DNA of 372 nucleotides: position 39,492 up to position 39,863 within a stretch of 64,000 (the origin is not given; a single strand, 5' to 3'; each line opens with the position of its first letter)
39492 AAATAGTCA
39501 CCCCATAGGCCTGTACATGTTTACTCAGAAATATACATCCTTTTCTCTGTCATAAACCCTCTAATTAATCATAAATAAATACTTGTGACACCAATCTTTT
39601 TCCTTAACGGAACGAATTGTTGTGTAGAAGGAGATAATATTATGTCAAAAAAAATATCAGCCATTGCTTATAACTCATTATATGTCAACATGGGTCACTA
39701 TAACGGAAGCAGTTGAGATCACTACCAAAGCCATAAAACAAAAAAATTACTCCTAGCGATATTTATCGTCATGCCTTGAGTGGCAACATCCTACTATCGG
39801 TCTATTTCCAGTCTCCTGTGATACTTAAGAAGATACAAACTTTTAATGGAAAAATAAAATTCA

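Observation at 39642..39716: Small ORF with a strong Shine-Dalgarno inside the AT-rich junction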

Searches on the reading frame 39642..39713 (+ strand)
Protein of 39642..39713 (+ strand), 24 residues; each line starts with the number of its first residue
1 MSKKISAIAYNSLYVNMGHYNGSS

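Call 49: list_cluster_members(proteins=[window:39642-39713:+, P0001, L003:9043-9789:+, L011:1283-1990:+])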
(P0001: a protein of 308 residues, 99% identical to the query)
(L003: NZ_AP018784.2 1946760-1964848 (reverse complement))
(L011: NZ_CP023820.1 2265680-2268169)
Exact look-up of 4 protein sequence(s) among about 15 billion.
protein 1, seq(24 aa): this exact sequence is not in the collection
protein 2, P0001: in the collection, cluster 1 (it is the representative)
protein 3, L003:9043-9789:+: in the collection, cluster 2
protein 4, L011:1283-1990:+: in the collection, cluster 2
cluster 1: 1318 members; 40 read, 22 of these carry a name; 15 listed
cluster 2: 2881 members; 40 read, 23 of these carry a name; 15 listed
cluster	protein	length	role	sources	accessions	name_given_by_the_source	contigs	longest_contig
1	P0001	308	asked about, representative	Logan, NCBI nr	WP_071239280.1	hypothetical protein [Yersinia pestis]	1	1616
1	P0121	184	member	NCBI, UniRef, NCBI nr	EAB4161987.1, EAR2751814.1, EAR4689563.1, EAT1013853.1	hypothetical protein EJQ74_10425 [Salmonella enterica] | Uncharacterized protein n=1 Tax=Klebsiella pneumoniae TaxID=573 RepID=A0A483IXH3_KLEPN | hypothetical protein [Salmonella enterica]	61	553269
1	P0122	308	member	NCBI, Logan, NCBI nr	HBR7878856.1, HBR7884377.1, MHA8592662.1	TPA: hypothetical protein L9423_003510 [Klebsiella pneumoniae] | hypothetical protein [Klebsiella pneumoniae]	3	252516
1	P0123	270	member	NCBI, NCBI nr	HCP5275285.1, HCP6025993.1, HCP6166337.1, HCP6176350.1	TPA: hypothetical protein ACH01B_000520, partial [Klebsiella pneumoniae] | hypothetical protein [Klebsiella pneumoniae]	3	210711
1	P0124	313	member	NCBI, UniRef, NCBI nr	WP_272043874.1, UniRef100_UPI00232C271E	hypothetical protein [Klebsiella pneumoniae] | hypothetical protein n=1 Tax=Klebsiella pneumoniae TaxID=573 RepID=UPI00232C271E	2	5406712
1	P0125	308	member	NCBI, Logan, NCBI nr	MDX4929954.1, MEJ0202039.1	hypothetical protein WDT11_10480 [Klebsiella pneumoniae] | hypothetical protein [Klebsiella pneumoniae]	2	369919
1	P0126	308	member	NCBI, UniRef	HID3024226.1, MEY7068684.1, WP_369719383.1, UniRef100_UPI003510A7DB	hypothetical protein [Klebsiella pneumoniae] | hypothetical protein n=1 Tax=Klebsiella pneumoniae TaxID=573 RepID=UPI003510A7DB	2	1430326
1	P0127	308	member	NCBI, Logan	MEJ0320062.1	hypothetical protein WDT82_21000 [Klebsiella pneumoniae]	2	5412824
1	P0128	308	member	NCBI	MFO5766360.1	hypothetical protein ACLBQX_04645 [Klebsiella pneumoniae]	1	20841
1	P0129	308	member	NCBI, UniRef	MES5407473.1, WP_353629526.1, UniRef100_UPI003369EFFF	hypothetical protein ABVL73_11445 [Klebsiella pneumoniae] | hypothetical protein n=1 Tax=Klebsiella pneumoniae TaxID=573 RepID=UPI003369EFFF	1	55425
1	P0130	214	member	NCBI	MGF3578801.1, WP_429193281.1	hypothetical protein ACQX7K_26250, partial [Klebsiella pneumoniae]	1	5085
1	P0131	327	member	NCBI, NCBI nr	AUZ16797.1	hypothetical protein AL511_25185 [Klebsiella aerogenes]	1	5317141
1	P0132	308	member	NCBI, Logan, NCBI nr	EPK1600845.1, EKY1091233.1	hypothetical protein MEW26_002567 [Klebsiella pneumoniae] | hypothetical protein [Klebsiella pneumoniae]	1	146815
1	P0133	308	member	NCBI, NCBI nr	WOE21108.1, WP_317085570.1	hypothetical protein REP97_09575 [Klebsiella pneumoniae] | hypothetical protein [Klebsiella pneumoniae]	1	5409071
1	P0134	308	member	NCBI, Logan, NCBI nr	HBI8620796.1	TPA: hypothetical protein K8962_003527 [Escherichia coli] | hypothetical protein [Escherichia coli]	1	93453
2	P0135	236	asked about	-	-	inverse autotransporter beta-barrel domain-containing protein [Escherichia coli] | hypothetical protein | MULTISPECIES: inverse autotransporter beta-barrel domain-containing protein ...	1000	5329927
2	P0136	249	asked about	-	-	TPA: inverse autotransporter beta domain-containing protein [Escherichia coli] | hypothetical protein | Inverse autotransporter beta domain-containing protein n=15 Tax=Escherichia coli ...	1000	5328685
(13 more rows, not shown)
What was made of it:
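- A 99%-identical cluster of 1318 members comes from Y. pestis, K. pneumoniae, Salmonella and E. coli (call 49).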
